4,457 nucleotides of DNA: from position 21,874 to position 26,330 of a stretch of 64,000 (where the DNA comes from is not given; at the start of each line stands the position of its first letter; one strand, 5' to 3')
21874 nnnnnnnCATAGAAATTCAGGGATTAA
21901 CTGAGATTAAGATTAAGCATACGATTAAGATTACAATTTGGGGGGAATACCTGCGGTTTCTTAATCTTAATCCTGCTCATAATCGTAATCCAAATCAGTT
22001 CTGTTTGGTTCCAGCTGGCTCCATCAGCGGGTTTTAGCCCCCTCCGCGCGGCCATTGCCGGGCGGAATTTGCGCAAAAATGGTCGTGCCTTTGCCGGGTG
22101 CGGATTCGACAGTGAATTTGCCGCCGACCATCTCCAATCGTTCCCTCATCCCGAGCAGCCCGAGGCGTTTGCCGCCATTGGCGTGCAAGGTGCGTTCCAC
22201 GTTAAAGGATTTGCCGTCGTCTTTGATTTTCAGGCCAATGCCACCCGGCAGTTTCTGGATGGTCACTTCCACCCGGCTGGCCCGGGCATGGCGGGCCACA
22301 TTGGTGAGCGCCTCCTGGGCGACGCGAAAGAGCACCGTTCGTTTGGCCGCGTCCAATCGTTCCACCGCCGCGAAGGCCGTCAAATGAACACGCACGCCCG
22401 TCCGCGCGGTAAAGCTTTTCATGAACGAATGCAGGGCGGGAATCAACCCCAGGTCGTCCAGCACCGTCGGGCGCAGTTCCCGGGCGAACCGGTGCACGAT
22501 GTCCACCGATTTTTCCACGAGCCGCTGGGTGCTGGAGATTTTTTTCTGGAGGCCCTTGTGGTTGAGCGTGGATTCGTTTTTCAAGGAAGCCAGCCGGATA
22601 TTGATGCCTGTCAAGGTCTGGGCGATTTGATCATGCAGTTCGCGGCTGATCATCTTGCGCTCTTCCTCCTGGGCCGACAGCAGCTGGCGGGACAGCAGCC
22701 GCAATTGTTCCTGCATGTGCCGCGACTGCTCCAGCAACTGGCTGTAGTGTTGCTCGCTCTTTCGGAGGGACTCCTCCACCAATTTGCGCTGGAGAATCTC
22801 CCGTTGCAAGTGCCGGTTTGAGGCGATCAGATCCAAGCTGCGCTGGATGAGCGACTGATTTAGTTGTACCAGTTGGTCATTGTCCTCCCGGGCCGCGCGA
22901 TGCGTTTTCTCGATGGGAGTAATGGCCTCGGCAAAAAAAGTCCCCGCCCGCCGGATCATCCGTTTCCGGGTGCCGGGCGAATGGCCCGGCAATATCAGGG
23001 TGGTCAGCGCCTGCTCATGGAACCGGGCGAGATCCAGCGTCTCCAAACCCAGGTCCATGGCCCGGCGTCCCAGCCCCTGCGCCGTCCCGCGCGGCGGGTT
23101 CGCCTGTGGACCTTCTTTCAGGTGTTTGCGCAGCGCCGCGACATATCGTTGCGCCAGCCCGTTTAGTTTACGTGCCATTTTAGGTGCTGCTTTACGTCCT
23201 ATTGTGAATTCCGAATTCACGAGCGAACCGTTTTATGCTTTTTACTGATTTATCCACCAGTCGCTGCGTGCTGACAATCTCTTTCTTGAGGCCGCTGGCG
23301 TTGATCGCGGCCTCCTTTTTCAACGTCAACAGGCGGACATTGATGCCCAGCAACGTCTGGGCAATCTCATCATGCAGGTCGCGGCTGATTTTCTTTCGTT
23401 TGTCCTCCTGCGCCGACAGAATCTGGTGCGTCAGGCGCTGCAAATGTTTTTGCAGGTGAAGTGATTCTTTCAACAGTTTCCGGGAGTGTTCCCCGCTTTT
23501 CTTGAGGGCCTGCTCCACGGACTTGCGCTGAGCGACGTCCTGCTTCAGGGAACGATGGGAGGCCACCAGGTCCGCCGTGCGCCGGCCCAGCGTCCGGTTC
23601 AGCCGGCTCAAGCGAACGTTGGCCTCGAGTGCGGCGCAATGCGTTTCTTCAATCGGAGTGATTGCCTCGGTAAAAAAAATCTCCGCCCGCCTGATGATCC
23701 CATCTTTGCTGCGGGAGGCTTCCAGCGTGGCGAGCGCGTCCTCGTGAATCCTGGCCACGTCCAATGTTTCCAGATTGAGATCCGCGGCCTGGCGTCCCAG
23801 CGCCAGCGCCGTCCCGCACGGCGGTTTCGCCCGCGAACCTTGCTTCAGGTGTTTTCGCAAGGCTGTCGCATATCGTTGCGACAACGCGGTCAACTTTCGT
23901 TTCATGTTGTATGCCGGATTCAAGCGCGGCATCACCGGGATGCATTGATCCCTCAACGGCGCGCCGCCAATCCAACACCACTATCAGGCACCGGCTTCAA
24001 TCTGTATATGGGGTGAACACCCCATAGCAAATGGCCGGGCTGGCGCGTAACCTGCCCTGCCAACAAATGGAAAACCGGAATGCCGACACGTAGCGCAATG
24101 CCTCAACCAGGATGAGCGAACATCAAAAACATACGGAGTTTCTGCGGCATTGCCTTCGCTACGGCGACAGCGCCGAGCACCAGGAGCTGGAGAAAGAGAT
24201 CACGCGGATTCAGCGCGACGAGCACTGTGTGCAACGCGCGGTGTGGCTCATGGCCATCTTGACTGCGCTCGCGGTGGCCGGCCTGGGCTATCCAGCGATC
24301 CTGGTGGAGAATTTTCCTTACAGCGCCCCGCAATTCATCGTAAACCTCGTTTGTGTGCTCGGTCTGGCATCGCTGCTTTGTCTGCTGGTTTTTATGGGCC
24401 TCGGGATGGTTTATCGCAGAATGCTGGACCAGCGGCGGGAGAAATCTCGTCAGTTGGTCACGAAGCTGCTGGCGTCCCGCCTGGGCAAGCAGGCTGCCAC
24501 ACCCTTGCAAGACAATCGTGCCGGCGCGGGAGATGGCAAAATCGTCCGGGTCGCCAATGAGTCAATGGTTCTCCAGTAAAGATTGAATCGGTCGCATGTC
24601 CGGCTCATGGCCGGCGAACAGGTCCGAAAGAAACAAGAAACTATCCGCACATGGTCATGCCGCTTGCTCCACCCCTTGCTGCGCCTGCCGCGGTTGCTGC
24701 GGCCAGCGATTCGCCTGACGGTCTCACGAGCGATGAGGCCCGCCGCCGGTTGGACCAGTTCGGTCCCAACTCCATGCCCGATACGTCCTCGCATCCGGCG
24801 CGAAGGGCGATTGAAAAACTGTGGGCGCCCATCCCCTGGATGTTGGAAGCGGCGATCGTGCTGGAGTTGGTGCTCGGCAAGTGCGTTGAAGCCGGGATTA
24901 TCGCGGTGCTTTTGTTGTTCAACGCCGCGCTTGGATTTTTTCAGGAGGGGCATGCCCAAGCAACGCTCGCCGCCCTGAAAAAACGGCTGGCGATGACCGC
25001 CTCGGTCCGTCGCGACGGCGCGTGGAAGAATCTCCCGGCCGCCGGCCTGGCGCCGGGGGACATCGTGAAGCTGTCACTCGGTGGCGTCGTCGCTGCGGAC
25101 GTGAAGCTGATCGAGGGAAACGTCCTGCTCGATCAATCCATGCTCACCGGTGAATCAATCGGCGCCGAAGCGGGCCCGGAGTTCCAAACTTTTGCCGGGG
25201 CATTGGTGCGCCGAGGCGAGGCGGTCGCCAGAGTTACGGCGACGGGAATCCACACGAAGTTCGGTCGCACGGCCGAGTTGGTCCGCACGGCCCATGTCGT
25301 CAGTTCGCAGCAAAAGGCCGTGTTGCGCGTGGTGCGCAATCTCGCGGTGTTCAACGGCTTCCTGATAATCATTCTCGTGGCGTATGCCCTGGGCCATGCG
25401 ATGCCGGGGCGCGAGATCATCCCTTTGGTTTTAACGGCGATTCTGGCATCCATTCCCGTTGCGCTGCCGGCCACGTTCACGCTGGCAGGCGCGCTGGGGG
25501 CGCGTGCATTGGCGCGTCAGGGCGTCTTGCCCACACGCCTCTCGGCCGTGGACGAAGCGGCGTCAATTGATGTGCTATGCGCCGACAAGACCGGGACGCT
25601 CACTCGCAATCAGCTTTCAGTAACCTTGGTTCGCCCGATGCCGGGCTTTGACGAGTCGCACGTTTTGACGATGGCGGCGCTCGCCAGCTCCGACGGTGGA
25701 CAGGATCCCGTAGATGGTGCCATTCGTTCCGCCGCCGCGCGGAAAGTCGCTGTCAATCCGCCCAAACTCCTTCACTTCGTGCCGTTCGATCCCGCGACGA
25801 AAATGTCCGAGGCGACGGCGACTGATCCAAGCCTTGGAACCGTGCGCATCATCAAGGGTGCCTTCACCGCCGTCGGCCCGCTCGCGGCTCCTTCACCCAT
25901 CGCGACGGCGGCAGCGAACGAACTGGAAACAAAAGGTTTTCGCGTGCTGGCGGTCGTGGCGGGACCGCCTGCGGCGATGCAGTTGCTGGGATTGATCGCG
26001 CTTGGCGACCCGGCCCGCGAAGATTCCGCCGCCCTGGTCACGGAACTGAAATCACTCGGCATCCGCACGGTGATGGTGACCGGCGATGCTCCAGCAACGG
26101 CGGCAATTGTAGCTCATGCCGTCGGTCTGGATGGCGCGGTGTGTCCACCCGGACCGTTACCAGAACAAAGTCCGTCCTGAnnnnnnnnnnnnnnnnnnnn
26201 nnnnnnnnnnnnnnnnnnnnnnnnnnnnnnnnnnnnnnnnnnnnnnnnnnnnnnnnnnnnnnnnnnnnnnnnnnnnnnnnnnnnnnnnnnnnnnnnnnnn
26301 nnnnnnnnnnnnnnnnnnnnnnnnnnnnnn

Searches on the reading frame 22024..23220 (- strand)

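Call 48: search_protein_families(library=pfam, proteins=[window:22024-23220:-], max_evalue=0.001)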
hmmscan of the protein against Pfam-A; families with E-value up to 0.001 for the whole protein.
window:22024-23220:- (398 aa): 3 families
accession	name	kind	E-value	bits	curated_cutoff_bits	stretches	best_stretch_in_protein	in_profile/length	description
PF02518.31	HATPase_c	-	4.7e-14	53.2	26.4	1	295-387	4-109/111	Histidine kinase-, DNA gyrase B-, and HSP90-like ATPase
PF07730.19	HisKA_3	-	4.3e-12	46.9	24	1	187-254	1-68/68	Histidine kinase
PF13581.12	HATPase_c_2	-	3.9e-07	30.6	27.4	1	276-344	11-84/127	Histidine kinase-like ATPase domain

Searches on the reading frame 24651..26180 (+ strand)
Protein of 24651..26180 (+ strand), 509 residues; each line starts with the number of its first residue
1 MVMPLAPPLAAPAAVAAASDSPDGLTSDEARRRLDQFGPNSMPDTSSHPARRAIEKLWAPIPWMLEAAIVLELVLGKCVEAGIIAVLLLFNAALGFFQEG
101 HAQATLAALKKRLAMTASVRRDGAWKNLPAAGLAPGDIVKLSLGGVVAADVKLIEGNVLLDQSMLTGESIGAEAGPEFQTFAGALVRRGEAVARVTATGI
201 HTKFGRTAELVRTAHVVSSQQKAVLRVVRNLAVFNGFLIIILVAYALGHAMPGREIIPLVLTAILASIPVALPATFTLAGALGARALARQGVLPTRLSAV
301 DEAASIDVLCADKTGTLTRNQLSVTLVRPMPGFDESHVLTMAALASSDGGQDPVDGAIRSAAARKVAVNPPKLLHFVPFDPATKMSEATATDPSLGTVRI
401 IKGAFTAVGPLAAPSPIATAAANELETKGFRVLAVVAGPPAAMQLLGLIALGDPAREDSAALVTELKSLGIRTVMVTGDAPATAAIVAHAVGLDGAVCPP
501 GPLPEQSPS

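Call 48: search_protein_families(library=pfam, proteins=[window:24651-26180:+], max_evalue=0.001)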
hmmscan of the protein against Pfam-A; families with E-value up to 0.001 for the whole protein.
window:24651-26180:+ (509 aa): 3 families
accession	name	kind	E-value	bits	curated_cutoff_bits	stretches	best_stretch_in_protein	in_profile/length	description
PF00122.25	E1-E2_ATPase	-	3.9e-35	121.4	28.1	1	114-290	4-181/181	E1-E2 ATPase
PF00702.32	Hydrolase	-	2.5e-11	44.7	26.4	1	306-496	1-140/191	haloacid dehalogenase-like hydrolase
PF00690.31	Cation_ATPase_N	-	1.5e-09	37.8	20.4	1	19-71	15-68/69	Cation transporter/ATPase, N-terminus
